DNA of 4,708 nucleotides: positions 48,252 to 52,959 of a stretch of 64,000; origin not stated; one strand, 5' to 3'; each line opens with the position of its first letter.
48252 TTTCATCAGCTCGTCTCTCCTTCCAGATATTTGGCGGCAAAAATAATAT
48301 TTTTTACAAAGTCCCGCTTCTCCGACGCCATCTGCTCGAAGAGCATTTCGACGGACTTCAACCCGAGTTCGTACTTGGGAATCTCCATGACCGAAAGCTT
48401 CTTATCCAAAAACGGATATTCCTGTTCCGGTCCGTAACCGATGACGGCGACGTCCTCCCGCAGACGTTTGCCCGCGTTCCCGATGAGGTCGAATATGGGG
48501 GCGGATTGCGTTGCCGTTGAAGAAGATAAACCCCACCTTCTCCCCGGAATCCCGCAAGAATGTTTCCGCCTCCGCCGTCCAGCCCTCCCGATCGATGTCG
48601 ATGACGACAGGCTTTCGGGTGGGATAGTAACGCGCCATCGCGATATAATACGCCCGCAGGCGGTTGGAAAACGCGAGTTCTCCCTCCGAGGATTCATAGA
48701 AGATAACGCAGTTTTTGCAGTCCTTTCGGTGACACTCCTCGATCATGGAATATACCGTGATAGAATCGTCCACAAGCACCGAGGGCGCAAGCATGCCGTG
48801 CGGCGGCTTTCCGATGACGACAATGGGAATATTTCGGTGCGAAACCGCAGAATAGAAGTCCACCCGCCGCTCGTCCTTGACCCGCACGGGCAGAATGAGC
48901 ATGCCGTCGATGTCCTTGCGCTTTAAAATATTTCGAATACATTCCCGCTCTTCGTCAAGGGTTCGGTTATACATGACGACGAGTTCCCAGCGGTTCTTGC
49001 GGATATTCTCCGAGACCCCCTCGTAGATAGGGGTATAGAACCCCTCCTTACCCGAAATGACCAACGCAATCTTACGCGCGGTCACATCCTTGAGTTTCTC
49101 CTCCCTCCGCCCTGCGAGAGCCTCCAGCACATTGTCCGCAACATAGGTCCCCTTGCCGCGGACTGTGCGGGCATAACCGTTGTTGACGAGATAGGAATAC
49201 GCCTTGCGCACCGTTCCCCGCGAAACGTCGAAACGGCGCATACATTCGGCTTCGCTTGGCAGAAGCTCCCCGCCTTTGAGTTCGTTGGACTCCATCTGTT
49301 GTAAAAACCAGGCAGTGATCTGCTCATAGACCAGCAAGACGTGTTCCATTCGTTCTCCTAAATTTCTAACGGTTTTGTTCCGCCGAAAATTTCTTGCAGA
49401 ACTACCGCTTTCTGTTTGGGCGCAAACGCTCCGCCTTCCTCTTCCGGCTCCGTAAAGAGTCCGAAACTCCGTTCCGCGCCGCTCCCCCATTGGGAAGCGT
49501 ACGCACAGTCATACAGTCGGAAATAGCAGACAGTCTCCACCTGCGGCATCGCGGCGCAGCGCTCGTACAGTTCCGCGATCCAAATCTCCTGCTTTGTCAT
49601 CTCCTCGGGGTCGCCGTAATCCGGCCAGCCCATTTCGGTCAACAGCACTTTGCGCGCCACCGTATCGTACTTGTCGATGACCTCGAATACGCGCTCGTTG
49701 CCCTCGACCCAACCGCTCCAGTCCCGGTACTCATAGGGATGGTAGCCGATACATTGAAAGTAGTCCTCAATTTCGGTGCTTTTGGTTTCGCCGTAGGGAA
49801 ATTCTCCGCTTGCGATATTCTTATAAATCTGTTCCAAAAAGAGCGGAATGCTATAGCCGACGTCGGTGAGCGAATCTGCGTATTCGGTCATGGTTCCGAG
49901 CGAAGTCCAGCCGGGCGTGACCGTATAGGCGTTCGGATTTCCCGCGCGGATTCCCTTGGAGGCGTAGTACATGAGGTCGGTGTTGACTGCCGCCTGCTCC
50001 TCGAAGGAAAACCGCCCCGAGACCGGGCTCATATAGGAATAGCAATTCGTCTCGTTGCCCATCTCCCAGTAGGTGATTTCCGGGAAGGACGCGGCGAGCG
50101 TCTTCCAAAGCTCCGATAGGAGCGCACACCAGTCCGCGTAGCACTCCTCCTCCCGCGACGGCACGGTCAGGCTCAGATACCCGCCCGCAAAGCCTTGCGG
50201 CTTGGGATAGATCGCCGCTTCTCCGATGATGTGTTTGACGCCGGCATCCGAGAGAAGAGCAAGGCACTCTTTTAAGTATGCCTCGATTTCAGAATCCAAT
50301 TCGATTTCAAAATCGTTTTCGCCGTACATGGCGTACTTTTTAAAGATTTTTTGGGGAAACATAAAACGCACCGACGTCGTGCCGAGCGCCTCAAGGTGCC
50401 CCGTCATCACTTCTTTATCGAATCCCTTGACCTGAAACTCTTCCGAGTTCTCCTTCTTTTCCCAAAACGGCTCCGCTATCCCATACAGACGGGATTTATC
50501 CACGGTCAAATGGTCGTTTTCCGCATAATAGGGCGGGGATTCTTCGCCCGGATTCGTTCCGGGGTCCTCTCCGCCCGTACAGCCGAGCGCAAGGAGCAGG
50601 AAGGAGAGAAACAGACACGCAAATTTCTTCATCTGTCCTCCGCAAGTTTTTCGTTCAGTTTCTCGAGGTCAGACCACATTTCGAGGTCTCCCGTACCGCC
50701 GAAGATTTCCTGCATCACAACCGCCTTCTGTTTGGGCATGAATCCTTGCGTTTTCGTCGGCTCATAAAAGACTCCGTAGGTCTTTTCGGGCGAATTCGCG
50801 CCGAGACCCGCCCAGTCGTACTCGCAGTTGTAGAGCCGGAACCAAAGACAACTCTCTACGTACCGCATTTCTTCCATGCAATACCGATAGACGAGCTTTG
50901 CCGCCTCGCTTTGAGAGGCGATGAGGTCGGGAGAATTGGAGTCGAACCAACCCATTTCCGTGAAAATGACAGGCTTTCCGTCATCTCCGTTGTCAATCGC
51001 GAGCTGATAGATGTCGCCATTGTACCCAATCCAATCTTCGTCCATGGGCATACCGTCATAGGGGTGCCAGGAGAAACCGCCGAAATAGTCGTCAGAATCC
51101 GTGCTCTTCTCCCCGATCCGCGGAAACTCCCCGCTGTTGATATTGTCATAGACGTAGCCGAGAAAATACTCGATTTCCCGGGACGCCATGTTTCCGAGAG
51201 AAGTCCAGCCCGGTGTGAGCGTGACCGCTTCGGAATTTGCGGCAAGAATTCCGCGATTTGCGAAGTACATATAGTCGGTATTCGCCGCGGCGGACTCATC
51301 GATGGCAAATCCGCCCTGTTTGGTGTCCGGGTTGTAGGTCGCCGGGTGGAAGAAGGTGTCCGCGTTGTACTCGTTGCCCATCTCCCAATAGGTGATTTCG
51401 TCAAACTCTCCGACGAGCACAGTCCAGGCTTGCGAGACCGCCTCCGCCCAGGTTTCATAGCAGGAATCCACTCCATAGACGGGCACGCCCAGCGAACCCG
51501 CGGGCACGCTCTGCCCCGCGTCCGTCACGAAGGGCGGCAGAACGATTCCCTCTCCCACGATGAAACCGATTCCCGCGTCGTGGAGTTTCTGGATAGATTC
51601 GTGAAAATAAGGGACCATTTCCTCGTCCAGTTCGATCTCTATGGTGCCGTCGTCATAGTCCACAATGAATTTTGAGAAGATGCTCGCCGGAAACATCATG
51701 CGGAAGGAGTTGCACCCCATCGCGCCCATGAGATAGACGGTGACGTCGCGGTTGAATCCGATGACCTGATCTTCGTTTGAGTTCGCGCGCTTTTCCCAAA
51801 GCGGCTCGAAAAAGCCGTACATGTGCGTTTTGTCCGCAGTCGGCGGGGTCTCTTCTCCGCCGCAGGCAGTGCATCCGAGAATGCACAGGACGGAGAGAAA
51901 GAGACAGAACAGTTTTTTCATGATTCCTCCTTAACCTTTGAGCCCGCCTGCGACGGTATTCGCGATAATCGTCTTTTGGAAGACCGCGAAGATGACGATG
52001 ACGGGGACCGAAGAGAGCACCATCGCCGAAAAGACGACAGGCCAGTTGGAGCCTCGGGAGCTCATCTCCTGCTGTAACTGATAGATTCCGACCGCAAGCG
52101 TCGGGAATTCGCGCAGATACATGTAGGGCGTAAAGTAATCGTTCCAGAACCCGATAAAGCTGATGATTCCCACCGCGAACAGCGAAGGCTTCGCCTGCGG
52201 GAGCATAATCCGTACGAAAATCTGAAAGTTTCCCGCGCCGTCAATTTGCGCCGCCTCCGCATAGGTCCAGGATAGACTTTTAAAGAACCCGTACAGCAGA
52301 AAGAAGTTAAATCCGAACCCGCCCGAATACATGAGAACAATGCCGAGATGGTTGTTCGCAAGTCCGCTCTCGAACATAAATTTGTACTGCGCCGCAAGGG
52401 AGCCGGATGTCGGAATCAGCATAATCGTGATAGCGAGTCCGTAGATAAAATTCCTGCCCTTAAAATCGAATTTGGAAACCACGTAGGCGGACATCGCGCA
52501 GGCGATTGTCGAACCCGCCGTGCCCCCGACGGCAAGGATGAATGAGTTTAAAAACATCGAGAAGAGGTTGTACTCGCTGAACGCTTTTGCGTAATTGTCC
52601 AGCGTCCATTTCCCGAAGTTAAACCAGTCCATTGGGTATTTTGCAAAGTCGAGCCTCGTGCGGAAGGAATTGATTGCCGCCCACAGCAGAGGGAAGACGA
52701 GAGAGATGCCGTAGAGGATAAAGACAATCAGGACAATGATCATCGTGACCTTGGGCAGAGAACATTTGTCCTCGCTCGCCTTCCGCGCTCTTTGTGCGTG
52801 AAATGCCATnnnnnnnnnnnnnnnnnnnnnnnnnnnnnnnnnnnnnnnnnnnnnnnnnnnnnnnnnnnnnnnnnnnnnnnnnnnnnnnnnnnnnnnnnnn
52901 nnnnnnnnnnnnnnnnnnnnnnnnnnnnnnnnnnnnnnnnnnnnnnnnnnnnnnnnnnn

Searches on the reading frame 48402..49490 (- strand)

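Call 13: search_protein_families(library=pfam, proteins=[window:48402-49490:-], max_evalue=0.001)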
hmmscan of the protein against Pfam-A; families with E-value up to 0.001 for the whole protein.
window:48402-49490:- (362 aa): 1 family
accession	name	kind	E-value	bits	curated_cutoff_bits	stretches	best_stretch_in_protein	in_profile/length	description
PF00392.27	GntR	-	3e-12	46.4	27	1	55-117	2-64/64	Bacterial regulatory proteins, gntR family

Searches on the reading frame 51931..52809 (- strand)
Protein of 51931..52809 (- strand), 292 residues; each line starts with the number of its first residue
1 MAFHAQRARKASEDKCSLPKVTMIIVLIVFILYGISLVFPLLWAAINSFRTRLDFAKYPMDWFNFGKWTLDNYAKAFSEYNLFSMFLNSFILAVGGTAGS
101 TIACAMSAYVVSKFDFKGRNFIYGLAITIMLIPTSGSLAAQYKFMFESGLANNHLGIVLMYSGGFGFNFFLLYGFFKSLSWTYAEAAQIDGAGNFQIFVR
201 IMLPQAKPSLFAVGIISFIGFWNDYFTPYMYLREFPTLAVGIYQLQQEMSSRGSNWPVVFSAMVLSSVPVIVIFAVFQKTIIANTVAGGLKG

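Call 13: search_protein_families(library=pfam, proteins=[window:51931-52809:-], max_evalue=0.001)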
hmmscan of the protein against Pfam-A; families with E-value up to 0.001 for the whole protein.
window:51931-52809:- (292 aa): 1 family
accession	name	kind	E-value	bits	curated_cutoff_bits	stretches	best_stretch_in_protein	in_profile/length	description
PF00528.27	BPD_transp_1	-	1.1e-15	58.3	26.4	1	108-280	9-177/184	Binding-protein-dependent transport system inner membrane component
